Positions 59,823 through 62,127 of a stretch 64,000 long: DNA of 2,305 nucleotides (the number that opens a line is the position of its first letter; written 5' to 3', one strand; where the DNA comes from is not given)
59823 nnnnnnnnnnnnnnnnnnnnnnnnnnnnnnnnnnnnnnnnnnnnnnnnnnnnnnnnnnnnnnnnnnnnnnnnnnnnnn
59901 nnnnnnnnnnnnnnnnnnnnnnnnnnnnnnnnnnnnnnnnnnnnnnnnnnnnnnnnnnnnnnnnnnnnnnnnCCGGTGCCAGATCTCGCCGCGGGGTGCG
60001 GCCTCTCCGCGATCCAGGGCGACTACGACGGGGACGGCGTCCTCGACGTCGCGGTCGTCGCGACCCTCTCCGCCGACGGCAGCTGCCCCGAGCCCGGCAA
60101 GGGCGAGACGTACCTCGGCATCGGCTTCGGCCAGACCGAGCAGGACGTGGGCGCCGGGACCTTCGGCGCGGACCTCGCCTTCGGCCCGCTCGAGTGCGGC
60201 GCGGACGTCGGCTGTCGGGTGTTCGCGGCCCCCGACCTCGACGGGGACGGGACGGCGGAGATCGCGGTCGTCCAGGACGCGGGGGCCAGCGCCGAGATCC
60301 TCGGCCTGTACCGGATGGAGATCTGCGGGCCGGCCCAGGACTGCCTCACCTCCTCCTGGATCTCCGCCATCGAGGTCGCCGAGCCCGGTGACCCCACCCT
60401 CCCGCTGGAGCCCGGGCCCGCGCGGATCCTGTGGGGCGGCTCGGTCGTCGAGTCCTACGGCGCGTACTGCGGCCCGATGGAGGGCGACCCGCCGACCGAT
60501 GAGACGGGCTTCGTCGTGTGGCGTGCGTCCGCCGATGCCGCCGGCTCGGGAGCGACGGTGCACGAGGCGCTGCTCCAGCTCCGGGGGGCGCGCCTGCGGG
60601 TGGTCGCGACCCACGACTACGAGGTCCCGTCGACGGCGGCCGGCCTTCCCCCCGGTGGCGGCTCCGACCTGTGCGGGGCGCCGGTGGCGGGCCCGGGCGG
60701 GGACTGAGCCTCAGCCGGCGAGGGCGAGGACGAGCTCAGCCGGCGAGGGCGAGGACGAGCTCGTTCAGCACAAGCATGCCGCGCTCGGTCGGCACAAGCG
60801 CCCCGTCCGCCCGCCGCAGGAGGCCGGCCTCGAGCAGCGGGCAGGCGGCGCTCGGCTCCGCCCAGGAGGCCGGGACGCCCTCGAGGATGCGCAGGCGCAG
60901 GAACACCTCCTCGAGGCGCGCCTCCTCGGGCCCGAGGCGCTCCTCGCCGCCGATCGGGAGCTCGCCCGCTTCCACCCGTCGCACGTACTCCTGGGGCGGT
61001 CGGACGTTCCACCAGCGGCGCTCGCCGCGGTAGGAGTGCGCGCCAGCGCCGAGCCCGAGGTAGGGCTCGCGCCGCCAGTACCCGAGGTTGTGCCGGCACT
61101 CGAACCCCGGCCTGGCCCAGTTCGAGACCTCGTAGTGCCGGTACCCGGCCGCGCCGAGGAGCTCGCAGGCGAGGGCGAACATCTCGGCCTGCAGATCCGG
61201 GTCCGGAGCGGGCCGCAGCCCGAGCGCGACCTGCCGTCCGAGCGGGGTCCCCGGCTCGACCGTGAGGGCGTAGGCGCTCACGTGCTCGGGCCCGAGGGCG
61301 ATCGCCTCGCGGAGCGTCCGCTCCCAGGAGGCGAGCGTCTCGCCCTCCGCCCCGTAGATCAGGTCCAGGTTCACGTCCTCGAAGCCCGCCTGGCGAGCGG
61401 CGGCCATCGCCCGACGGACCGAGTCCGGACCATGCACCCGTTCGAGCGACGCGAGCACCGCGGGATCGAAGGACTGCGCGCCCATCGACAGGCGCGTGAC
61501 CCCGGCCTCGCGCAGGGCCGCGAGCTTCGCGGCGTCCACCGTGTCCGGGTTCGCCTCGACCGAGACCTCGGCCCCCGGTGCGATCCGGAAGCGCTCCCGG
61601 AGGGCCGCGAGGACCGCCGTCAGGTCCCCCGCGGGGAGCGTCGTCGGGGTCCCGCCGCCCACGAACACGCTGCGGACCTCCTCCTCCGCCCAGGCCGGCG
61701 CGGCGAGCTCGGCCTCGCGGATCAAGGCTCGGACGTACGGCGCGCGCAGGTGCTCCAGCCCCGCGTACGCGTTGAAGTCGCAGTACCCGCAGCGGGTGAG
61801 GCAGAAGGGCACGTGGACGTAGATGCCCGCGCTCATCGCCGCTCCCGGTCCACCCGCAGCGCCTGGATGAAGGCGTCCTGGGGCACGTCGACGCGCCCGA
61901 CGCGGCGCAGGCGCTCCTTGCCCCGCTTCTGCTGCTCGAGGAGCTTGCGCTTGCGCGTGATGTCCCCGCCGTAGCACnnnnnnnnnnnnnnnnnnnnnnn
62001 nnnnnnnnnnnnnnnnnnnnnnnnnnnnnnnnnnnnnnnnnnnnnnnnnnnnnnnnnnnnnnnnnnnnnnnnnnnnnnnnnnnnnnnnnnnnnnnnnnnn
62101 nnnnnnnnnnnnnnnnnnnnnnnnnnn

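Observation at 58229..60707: ECF sigma with an overlapping membrane anti-sigma-like gene bearing a TolB/PD40 propeller and an FG-GAP domain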

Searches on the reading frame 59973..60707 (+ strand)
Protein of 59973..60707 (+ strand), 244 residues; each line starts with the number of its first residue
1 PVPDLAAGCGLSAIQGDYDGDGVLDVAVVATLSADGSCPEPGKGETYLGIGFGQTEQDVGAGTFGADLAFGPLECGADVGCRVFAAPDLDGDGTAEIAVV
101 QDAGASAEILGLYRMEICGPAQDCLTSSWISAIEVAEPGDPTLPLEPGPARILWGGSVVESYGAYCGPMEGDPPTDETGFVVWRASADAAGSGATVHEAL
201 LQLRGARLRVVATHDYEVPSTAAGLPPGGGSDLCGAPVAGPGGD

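Call 16: find_related_loci(query=A2, collection=genome_contigs, flank=6000)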
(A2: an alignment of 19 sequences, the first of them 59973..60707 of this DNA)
Query A2 (244 aa) in genome_contigs; peptide patterns used: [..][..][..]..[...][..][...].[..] (x = any residue, [..] = any of these).
243 stretches matched a pattern; 43 encode a relative of the query (tblastn E <= 1e-3); 43 distinct loci.
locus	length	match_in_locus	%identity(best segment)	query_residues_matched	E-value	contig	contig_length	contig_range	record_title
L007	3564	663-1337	36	9-242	1e-25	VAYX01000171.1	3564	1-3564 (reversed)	MAG: Actinobacteria bacterium isolate AC_69 14_1009_16_40cm_scaffold_86451, whole genome shotgun sequence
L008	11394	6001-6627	33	9-238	5e-23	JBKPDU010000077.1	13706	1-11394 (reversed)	MAG: Actinomycetota bacterium isolate GB_EKS_MAG_00016 GB_EKS_000000263308, whole genome shotgun sequence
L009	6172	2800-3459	36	9-236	7e-22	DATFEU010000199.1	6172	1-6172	MAG TPA_asm: Actinomycetota bacterium isolate SMAG_U8616 k141_2035648, whole genome shotgun sequence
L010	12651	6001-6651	35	9-238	3e-21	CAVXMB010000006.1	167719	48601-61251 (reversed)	MAG: uncultured Actinomycetota bacterium isolate MFD09206.bin.2.162 genome assembly, contig: contig_20660, whole genome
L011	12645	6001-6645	35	9-236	4e-20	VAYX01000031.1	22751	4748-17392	MAG: Actinobacteria bacterium isolate AC_69 14_1009_16_40cm_scaffold_4100, whole genome shotgun sequence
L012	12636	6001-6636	33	9-242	2e-19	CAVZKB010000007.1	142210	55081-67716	MAG: uncultured Actinomycetes bacterium isolate MFD05442.bin.1.261 genome assembly, contig: contig_31843, whole genome s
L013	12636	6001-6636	32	9-236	7e-19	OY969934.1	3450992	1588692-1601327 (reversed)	MAG: uncultured Actinomycetes bacterium isolate MFD04944.bin.1.31 genome assembly, chromosome: 1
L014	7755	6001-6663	35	9-241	8e-19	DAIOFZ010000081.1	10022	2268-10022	MAG TPA_asm: Actinomycetota bacterium isolate CTOTU21649 NODE_2834_length_10022_cov_6.005418, whole genome shotgun seque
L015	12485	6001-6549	34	33-238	3e-18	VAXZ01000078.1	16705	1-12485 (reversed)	MAG: Actinobacteria bacterium isolate AC_45 14_0903_05_40cm_scaffold_6307, whole genome shotgun sequence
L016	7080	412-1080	34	9-243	5e-18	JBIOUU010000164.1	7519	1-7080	MAG: Actinomycetota bacterium isolate MAG126 k127_4156532, whole genome shotgun sequence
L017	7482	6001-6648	34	9-236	2e-17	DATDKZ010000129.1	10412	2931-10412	MAG TPA_asm: Actinomycetota bacterium isolate SMAG_U371 k141_345805, whole genome shotgun sequence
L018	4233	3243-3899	33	9-238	2e-17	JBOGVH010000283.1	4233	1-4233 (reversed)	MAG: Actinomycetota bacterium isolate M3-S_metawrap_bin.246 k127_1533497, whole genome shotgun sequence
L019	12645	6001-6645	33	5-236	3e-17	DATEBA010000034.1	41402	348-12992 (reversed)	MAG TPA_asm: Actinomycetota bacterium isolate SMAG_U8232 k141_2554794, whole genome shotgun sequence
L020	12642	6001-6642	34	9-236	3e-17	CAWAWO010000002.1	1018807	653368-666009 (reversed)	MAG: uncultured Actinomycetes bacterium isolate MFD05454.bin.2.5 genome assembly, contig: contig_3545, whole genome shot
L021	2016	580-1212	31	9-236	9e-17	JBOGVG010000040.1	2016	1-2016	MAG: Actinomycetota bacterium isolate SC-S_metawrap_bin.145 k127_1621066, whole genome shotgun sequence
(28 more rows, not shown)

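Call 17: search_solved_structures(query=A2, max_evalue=1)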
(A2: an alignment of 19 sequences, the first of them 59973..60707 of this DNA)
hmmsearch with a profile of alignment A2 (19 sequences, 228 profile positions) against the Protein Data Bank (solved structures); distinct sequences matched with E-value up to 1: 6.
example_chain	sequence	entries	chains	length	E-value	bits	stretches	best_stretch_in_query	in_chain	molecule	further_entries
2zuy_A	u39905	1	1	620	0.016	18.1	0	79-109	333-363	YesX protein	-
2z8r_A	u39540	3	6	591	0.093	15.6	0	79-108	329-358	YesW protein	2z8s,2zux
4cag_A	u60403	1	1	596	0.1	15.5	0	79-109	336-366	POLYSACCHARIDE LYASE FAMILY 11 PROTEIN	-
2kfu_A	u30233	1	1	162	0.28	14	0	81-138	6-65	Rv1827 pThr 22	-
6i2p_D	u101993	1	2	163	0.28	14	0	81-138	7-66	Glycogen accumulation regulator GarA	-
7rj3_A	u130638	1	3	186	0.4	13.5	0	80-138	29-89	Glycogen accumulation regulator GarA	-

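Call 29: predict_structure(alignment_id=A2)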
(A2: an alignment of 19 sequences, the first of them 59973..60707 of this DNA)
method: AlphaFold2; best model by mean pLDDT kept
length: 244 residues; sequences in the alignment: 19
mean_pLDDT: 91.8   pTM: 0.90
mean pLDDT of the five models: 91.8, 91.6, 91.5, 90.8, 89.7
residues with pLDDT >= 90: 186; 70-90: 52; 50-70: 3; < 50: 3
segments of 3 or more residues with pLDDT < 50: 242-244
pLDDT, mean of each block of 10 residues (from residue 1): 88 97 97 90 94 97 96 93 97 97 91 93 87 98 96 93 93 82 94 93 97 92 80 89 41
secondary structure, 60 per line:
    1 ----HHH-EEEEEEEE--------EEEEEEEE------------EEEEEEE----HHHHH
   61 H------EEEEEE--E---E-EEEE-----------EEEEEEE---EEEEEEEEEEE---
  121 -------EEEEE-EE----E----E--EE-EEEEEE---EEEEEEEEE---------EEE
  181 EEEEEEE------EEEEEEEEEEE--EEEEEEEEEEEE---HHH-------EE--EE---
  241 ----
elements in order: E9-16 E25-32 E45-51 H56-61 E68-73 E82-85 E97-103 E107-117 E128-132 E151-156 E160-168 E178-187 E194-204 E207-218

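Call 39: fold_search(model_id=the predicted structure, library=pdb)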
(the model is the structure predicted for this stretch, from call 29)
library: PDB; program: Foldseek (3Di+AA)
matches with E <= 10: 740; with E <= 0.001: 0
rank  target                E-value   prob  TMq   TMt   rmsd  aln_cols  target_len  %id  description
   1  8xel_A                3.0e-02  0.89  0.33  0.17   9.0       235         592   14  Cryo-EM structure of integrin ITGAV/ITGB3 complex, conformation 3 (released 2024-12-25)
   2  8u15_B                5.6e-02  0.75  0.31  0.12  14.4       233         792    9  The ternary complex structure of DDB1-CRBN-SALL4(ZF1,2)-short bound to CC-220 (released 2023-12-27)
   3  8xek_A                6.3e-02  0.77  0.32  0.17   8.8       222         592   14  Cryo-EM structure of integrin ITGAV/ITGB3 complex, conformation 2 (released 2024-12-18)
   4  4um9_A                1.1e-01  0.69  0.32  0.16   8.6       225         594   12  Crystal structure of alpha V beta 6 with peptide (released 2014-11-12)
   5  6urg_A                1.3e-01  0.38  0.31  0.08  11.3       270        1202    8  Cryo-EM structure of human CPSF160-WDR33-CPSF30-CPSF100 PIM complex (released 2019-11-27)
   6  8tcf_A                1.4e-01  0.72  0.33  0.22   7.6       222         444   13  Integrin alpha-v beta-8 in complex with minibinder B8_BP_dsulf (released 2023-09-27)
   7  7y1t_A                1.4e-01  0.66  0.33  0.18   8.9       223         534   13  Complex of integrin alphaV/beta8 and L-TGF-beta1 at a ratio of 1:2 (released 2022-08-31)
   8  8xez_A                1.9e-01  0.33  0.29  0.09  19.4       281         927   14  Cryo-EM structure of integrin ITGAV/ITGB3 complex, conformation 5 (released 2024-12-18)
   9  4lzi                  2.6e-01  0.04  0.12  0.11  17.9       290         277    7  Characterization of Solanum tuberosum Multicystatin and Significance of Core Domains (released 2014-02-26)
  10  9fbu                  2.7e-01  0.08  0.16  0.09  21.6       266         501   11  X-ray structure of the iGluSnFR3 in complex with L-glutamate (released 2025-04-02)
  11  9ckv_A                3.0e-01  0.47  0.32  0.21   7.8       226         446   13  Cryo-EM structure of alpha5beta1 integrin in complex with NeoNectin (released 2024-07-17)
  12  3zdz_A                3.0e-01  0.33  0.31  0.20   8.2       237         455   15  Integrin alphaIIB beta3 headpiece and RGD peptide complex (released 2013-06-05)
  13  9hcj_Q0               3.0e-01  0.28  0.28  0.20  10.3       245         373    8  D. discoideum nuclear pore complex (released 2024-12-25)
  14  9axl_A                3.0e-01  0.18  0.26  0.12  19.8       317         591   12  Structure of the semi-extended AlphaIIbBeta3 in complex with R21D10 Fab (released 2024-11-13)
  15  8zdg_A                3.3e-01  0.41  0.32  0.12   9.0       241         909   14  Cryo-EM structure of the integrin avb3 with CWHM-12, conformation 1 (released 2025-10-22)
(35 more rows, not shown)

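Call 45: search_protein_families(library=pfam, alignment_id=A2, max_evalue=0.1)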
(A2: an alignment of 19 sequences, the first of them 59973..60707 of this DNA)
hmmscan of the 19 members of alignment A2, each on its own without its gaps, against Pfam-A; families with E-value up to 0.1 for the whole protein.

A. member 1, window:59973-60707:+ (244 aa): 2 families
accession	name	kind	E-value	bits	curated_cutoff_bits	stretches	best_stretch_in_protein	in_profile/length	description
PF01839.29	FG-GAP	-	5e-07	29.9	22.1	2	16-33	8-25/37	FG-GAP repeat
PF13517.12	FG-GAP_3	-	0.00049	21.1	26.9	1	17-99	1-61/61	FG-GAP-like repeat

B. families by the number of members that match (of 19 scanned): 7 families
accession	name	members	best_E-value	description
PF01839.29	FG-GAP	16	5e-07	FG-GAP repeat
PF13517.12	FG-GAP_3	16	0.00011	FG-GAP-like repeat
PF13202.12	EF-hand_5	1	0.044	EF hand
PF25292.1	Beta-prop_CGLA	1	0.045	Lambda-carrageenase beta-propeller domain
PF23167.1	DUF7057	1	0.065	Domain of unknown function (DUF7057)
PF17164.10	DUF5122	1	0.082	Domain of unknown function (DUF5122) beta-propeller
PF04060.18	FeS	1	0.087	Putative Fe-S cluster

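Call 46: search_protein_representatives(alignment_id=A2)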
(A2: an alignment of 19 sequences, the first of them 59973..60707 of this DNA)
Query: 19 sequences, 228 profile positions. Proteins with E-value up to 0.001 (for the whole library): 1695; up to 1e-10: 517; up to 1e-30: 133. The best 150 are listed.
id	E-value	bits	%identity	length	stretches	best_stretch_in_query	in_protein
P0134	3.2e-109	380.3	-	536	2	3-226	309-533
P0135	5.3e-82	291.2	-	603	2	3-226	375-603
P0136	1.9e-81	289.4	-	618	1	3-226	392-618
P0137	6.2e-81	287.8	-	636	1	3-226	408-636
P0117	1.2e-80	286.8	-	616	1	1-225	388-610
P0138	1.2e-78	280.3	-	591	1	4-224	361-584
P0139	6.2e-78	278.0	-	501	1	3-226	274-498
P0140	7.7e-78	277.6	-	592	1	3-226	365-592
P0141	7.4e-77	274.4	-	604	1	3-226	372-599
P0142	1.2e-76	273.8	-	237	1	1-226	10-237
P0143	2.2e-76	272.8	-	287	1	3-225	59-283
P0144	4.2e-76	271.9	-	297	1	3-226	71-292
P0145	2.8e-75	269.3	-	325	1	3-224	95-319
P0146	5.1e-75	268.4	-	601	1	3-226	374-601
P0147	1.3e-73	263.8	-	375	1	3-224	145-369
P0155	4.3e-60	219.6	-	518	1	3-222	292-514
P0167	1.2e-55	205.0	-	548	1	3-208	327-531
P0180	1.4e-51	191.7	-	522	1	6-225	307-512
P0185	2.6e-47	177.8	-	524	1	3-225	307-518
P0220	3.3e-36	141.5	-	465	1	6-224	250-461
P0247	1.9e-32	129.2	-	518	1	12-225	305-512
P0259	3.5e-31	125.0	-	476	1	2-223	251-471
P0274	1.8e-29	119.4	-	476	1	3-222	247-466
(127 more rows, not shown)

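Call 72: search_protein_families(library=pfam, proteins=[P0139, P0155, P0180, P0185, P0247, P0220, P0259, P0274, P0167, P0147], max_evalue=0.001)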
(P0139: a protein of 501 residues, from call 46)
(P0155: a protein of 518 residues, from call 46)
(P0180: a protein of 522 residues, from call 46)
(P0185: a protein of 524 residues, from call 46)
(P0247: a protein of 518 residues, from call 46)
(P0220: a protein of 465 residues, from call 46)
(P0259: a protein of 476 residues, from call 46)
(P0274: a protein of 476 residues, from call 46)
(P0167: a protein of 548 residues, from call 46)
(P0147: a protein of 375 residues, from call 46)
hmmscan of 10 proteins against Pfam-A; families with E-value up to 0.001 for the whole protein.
P0139 (501 aa): 4 families
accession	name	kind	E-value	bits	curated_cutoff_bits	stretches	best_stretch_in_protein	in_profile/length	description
PF07676.18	PD40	-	8e-24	83.5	20.9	2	146-174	12-38/38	WD40-like Beta Propeller Repeat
PF00930.27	DPPIV_N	-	8.9e-08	31.7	22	0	99-164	49-122/354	Dipeptidyl peptidase IV (DPP IV) N-terminal region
PF01839.29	FG-GAP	-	0.00011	22.5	22.1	0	346-362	4-20/37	FG-GAP repeat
PF25174.1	Beta-prop_THOC3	-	0.00012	21.7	305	0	76-204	73-186/272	THOC3 beta-propeller domain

P0155 (518 aa): 3 families
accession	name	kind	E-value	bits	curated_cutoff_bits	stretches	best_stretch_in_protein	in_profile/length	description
PF07676.18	PD40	-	5.6e-29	99.9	20.9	3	180-207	1-28/38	WD40-like Beta Propeller Repeat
PF00930.27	DPPIV_N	-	9.7e-06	25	22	0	142-204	42-117/354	Dipeptidyl peptidase IV (DPP IV) N-terminal region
PF13517.12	FG-GAP_3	-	0.00014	22.8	26.9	0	159-189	11-39/61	FG-GAP-like repeat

P0180 (522 aa): 5 families
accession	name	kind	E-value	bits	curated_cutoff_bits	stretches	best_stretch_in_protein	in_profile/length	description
PF07676.18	PD40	-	1.7e-38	130.2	20.9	4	114-146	5-38/38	WD40-like Beta Propeller Repeat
PF00930.27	DPPIV_N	-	1e-11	44.6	22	1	99-164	25-83/354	Dipeptidyl peptidase IV (DPP IV) N-terminal region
PF24797.1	Beta-prop_WDR35_TULP_N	-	0.00013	21.7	80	0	54-117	139-198/332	WDR35/TULP4 N-terminal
PF13517.12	FG-GAP_3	-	0.00033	21.6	26.9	0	382-394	1-13/61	FG-GAP-like repeat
PF01839.29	FG-GAP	-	0.00096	19.4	22.1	0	376-398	3-25/37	FG-GAP repeat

P0185 (524 aa): 7 families
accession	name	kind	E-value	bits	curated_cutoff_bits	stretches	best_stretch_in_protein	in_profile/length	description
PF07676.18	PD40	-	2.6e-21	75.4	20.9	1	186-212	4-30/38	WD40-like Beta Propeller Repeat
PF00930.27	DPPIV_N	-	1.3e-09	37.7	22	0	219-280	20-82/354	Dipeptidyl peptidase IV (DPP IV) N-terminal region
PF25174.1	Beta-prop_THOC3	-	4.5e-06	26.3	305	0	46-131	71-158/272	THOC3 beta-propeller domain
PF12894.13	ANAPC4_WD40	-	4.4e-05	24.1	22.9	0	61-82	36-57/91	Anaphase-promoting complex subunit 4 WD40 domain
PF23775.1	Beta-prop_RIG_2nd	-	5.9e-05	23.1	80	0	59-93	33-67/278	RIG second beta-propeller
PF23414.1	Beta-prop_EML_2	-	0.00016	21.6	90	0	45-158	21-140/266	Echinoderm microtubule-associated protein second beta-propeller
PF24797.1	Beta-prop_WDR35_TULP_N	-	0.00037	20.2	80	0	65-134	117-188/332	WDR35/TULP4 N-terminal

P0247 (518 aa): 6 families
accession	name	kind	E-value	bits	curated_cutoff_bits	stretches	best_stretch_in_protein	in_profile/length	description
PF07676.18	PD40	-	1.3e-27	95.6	20.9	1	215-241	11-38/38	WD40-like Beta Propeller Repeat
PF00930.27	DPPIV_N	-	9e-07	28.4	22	0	43-59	103-119/354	Dipeptidyl peptidase IV (DPP IV) N-terminal region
PF13517.12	FG-GAP_3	-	1.9e-06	28.8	26.9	0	304-323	42-60/61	FG-GAP-like repeat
PF23775.1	Beta-prop_RIG_2nd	-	7e-05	22.8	80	0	92-115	44-67/278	RIG second beta-propeller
PF25174.1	Beta-prop_THOC3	-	0.00025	20.6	305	0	37-115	85-159/272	THOC3 beta-propeller domain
PF24797.1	Beta-prop_WDR35_TULP_N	-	0.00042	20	80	0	181-253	122-194/332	WDR35/TULP4 N-terminal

P0220 (465 aa): 1 family
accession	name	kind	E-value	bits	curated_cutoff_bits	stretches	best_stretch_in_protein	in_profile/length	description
PF01839.29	FG-GAP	-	4.5e-05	23.7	22.1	1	323-346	3-26/37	FG-GAP repeat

P0259 (476 aa): 2 families
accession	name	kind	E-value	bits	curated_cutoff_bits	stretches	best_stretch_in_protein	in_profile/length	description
PF07676.18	PD40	-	3.3e-17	62.4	20.9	3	118-142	6-30/38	WD40-like Beta Propeller Repeat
PF00930.27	DPPIV_N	-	1.3e-06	27.8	22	0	15-94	41-123/354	Dipeptidyl peptidase IV (DPP IV) N-terminal region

P0274 (476 aa): 3 families
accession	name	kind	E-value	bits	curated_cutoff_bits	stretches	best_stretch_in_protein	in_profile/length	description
PF22599.2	SecDF_P1_head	-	1.7e-13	50.9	27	1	140-229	21-107/114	SecDF, P1 head subdomain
PF01839.29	FG-GAP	-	0.00023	21.4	22.1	0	324-338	7-20/37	FG-GAP repeat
PF13517.12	FG-GAP_3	-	0.00024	22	26.9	0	281-307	36-59/61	FG-GAP-like repeat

P0167 (548 aa): 5 families
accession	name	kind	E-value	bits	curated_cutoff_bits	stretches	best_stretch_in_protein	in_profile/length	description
PF07676.18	PD40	-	3.6e-18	65.4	20.9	2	46-66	6-26/38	WD40-like Beta Propeller Repeat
PF00930.27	DPPIV_N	-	8.4e-08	31.8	22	0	195-262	43-121/354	Dipeptidyl peptidase IV (DPP IV) N-terminal region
PF24797.1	Beta-prop_WDR35_TULP_N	-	8.4e-07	28.9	80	1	76-164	235-321/332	WDR35/TULP4 N-terminal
PF08662.17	eIF2A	-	0.00029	21.2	20.5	0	99-163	10-76/194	Eukaryotic translation initiation factor eIF2A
PF14583.12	Pectate_lyase22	-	0.00075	18.8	30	0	180-266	172-262/386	Oligogalacturonate lyase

P0147 (375 aa): 2 families
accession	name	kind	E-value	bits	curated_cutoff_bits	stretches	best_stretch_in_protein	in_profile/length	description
PF07676.18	PD40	-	1.1e-14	54.4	20.9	2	63-91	7-35/38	WD40-like Beta Propeller Repeat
PF00930.27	DPPIV_N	-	0.00064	19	22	0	27-61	48-82/354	Dipeptidyl peptidase IV (DPP IV) N-terminal region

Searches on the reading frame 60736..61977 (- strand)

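Call 5: search_protein_families(library=pfam, proteins=[window:60736-61977:-], max_evalue=0.1)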
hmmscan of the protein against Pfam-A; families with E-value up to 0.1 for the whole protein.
window:60736-61977:- (413 aa): 2 families
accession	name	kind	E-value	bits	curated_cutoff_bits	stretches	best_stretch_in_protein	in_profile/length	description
PF04055.27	Radical_SAM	-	1.6e-27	97.2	29.5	1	53-224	1-165/166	Radical SAM superfamily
PF06969.22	HemN_C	-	4.6e-06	27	24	1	350-403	3-67/67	HemN C-terminal domain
